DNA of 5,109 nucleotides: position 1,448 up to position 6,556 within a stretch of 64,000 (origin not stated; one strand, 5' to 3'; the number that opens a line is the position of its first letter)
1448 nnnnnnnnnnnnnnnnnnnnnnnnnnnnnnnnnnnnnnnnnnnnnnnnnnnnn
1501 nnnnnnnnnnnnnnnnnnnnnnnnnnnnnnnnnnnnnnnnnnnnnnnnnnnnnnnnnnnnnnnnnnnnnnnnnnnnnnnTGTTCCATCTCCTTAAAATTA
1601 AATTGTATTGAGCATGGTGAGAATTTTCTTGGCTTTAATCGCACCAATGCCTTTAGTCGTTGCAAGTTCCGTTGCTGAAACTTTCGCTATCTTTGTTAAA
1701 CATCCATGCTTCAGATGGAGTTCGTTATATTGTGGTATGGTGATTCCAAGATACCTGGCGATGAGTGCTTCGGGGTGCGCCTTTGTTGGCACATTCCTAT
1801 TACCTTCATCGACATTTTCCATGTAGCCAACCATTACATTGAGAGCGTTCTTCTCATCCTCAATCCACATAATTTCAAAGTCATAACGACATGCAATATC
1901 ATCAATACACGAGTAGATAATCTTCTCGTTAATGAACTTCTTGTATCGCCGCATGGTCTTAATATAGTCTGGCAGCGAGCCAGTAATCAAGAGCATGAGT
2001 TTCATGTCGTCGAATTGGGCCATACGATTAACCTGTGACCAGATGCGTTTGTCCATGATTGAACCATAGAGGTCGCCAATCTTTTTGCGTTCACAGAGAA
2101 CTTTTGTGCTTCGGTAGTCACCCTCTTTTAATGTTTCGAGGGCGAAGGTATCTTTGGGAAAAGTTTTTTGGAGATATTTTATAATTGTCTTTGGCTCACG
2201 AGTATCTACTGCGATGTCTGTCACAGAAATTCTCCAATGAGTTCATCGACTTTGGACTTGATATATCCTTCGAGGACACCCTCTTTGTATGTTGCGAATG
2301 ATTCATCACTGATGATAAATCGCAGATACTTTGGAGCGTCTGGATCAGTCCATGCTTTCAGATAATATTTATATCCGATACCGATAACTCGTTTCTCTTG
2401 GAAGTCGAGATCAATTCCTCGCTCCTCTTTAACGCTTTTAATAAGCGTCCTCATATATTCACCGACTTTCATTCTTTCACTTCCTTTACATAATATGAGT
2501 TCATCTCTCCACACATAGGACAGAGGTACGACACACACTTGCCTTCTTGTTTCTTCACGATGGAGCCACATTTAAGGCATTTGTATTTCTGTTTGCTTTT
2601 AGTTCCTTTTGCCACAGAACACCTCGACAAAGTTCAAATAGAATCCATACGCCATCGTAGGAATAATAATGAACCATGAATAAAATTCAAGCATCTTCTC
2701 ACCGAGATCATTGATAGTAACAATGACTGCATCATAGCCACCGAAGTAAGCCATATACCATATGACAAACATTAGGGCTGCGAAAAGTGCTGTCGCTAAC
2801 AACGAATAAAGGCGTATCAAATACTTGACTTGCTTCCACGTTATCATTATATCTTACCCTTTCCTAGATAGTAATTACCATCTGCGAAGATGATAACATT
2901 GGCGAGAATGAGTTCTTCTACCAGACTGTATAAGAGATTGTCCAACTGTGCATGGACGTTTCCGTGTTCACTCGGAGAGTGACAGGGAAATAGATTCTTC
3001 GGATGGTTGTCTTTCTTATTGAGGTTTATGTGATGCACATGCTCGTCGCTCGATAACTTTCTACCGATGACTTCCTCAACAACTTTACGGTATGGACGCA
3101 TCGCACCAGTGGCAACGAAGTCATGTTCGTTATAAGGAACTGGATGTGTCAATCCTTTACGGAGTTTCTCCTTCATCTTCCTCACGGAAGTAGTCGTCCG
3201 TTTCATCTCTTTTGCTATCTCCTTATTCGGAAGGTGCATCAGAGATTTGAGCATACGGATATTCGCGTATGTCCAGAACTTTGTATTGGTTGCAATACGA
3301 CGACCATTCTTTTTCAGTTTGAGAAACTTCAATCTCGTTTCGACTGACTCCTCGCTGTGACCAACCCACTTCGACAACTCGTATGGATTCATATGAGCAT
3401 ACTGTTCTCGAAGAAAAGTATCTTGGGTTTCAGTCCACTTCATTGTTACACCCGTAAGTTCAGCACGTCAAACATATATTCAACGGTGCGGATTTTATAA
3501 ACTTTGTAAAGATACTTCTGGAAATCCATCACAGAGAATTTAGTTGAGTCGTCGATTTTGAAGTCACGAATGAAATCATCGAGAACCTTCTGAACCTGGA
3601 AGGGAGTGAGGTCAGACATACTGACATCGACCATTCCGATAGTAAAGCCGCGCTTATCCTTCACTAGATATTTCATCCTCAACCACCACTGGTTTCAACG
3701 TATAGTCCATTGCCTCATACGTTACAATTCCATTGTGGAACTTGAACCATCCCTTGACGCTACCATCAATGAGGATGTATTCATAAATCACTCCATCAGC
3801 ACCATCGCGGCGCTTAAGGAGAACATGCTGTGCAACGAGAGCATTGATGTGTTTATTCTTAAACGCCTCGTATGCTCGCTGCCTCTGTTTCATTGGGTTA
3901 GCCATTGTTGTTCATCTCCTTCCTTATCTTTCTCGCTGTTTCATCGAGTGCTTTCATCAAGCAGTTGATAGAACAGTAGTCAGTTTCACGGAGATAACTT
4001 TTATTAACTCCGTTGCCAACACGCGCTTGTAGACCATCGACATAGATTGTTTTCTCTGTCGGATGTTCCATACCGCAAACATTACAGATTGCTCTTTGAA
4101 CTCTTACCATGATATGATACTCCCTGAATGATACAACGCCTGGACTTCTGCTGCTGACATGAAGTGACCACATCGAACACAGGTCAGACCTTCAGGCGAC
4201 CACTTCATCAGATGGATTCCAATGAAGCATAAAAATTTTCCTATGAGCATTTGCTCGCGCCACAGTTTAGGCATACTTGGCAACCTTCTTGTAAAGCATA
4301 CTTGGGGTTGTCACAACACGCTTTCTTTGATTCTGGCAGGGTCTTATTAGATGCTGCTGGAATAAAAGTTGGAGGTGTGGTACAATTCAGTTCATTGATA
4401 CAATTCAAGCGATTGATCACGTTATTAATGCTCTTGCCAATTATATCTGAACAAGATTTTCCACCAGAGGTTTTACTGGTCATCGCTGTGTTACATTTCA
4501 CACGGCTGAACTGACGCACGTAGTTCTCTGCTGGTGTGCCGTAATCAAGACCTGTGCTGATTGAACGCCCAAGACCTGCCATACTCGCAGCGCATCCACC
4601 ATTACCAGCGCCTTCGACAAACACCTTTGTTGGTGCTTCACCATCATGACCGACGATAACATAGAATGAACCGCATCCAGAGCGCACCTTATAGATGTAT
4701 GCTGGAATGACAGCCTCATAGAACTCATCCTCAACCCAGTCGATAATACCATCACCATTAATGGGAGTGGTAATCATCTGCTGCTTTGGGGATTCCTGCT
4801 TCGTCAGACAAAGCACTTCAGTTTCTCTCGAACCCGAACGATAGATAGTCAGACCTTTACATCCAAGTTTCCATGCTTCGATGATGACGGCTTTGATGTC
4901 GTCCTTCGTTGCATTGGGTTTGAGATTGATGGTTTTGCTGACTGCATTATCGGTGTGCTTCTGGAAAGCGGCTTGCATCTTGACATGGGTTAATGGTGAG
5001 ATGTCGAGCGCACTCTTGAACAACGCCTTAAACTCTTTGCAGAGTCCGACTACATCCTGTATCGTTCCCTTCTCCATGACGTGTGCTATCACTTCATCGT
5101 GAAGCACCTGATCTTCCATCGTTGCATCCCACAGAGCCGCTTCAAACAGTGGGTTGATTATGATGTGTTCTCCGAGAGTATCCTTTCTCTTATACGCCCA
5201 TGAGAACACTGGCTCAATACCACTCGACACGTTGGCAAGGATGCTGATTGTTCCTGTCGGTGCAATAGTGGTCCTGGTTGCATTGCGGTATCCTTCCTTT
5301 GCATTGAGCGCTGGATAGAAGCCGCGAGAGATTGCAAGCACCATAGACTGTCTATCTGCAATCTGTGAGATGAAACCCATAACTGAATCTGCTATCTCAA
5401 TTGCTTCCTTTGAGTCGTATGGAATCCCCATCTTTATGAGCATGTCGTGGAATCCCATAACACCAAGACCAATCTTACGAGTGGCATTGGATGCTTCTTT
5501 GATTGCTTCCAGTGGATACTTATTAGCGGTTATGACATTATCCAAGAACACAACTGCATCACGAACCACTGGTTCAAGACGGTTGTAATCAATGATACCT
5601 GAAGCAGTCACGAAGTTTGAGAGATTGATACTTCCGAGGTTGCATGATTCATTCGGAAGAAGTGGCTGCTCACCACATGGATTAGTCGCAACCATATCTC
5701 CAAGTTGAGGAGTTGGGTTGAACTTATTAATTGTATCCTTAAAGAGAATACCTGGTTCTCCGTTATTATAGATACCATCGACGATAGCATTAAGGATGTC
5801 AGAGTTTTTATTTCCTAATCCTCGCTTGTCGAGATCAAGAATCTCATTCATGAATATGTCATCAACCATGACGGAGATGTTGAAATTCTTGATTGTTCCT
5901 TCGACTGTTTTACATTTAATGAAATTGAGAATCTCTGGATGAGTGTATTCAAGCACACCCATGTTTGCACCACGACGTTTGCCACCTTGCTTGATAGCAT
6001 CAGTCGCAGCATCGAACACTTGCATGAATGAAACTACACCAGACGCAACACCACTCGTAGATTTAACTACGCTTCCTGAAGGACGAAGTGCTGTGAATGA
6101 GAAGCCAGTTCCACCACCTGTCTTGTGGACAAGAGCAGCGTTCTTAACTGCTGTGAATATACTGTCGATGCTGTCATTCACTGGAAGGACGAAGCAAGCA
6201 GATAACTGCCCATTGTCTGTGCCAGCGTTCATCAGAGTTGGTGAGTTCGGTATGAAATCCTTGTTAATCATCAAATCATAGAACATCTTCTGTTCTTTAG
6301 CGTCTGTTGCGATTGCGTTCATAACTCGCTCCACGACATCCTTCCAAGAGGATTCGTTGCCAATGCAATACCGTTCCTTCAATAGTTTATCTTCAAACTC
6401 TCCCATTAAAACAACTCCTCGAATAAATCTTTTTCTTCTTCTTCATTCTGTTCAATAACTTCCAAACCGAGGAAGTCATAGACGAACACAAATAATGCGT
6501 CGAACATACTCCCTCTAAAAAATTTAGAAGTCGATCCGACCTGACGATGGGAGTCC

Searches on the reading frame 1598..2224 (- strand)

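Call 75: search_protein_families(library=pfam, proteins=[window:1598-2224:-], max_evalue=0.001)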
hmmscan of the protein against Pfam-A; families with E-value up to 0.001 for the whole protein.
window:1598-2224:- (208 aa): 1 family
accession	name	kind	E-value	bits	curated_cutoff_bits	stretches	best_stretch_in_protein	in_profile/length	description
PF02732.21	ERCC4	-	2.8e-15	56.9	24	1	6-130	1-136/140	ERCC4 domain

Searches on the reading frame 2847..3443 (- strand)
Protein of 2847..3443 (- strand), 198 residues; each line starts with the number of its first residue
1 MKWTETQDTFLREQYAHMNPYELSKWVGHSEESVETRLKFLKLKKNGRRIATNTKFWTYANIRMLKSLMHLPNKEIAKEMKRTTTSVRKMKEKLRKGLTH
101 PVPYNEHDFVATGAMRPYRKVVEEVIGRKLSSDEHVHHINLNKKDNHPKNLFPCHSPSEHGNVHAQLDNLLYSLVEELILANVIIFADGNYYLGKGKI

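Call 75: search_protein_families(library=pfam, proteins=[window:2847-3443:-], max_evalue=0.001)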
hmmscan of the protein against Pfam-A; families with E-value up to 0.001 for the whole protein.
window:2847-3443:- (198 aa): 3 families
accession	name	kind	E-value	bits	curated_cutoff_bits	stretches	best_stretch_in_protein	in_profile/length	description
PF13392.12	HNH_3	-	0.00021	21.3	24.8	1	119-152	5-37/46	HNH endonuclease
PF17762.8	HTH_ParB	-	0.00063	20.3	22.6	0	17-96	20-99/102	ParB HTH domain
PF04722.18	Ssu72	-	0.00066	19.7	25.3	1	87-149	86-142/189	Ssu72-like protein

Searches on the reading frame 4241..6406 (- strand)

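Call 49: search_protein_families(library=phrogs, proteins=[window:4241-6406:-], max_evalue=0.00001)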
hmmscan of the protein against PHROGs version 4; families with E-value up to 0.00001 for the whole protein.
window:4241-6406:- (721 aa): 8 families
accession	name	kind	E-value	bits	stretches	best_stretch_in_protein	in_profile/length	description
phrog_84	-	DNA, RNA and nucleotide metabolism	1.5e-143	481.1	1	4-720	201-973/975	ribonucleoside-diphosphate reductase large subunit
phrog_367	-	DNA, RNA and nucleotide metabolism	1.1e-46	160.4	1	125-524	263-651/701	ribonucleotide reductase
phrog_3844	-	moron, auxiliary metabolic gene and host takeover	2e-39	136.8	2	254-366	161-268/451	NrdA-like aerobic NDP reductase large subunit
phrog_3987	-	DNA, RNA and nucleotide metabolism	3.9e-35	122.4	1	38-191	189-346/467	ribonucleotide reductase large subunit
phrog_30939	-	DNA, RNA and nucleotide metabolism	9.3e-26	90.9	1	39-511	469-946/977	ribonucleotide reductase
phrog_6132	-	DNA, RNA and nucleotide metabolism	1.6e-23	84.7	1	35-144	181-291/530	ribonucleotide reductase large subunit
phrog_12229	-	DNA, RNA and nucleotide metabolism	2.4e-19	70.2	1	18-148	27-155/577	ribonucleotide reductase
phrog_22953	-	DNA, RNA and nucleotide metabolism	3.1e-06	28.3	0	107-189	7-93/201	ribonucleotide reductase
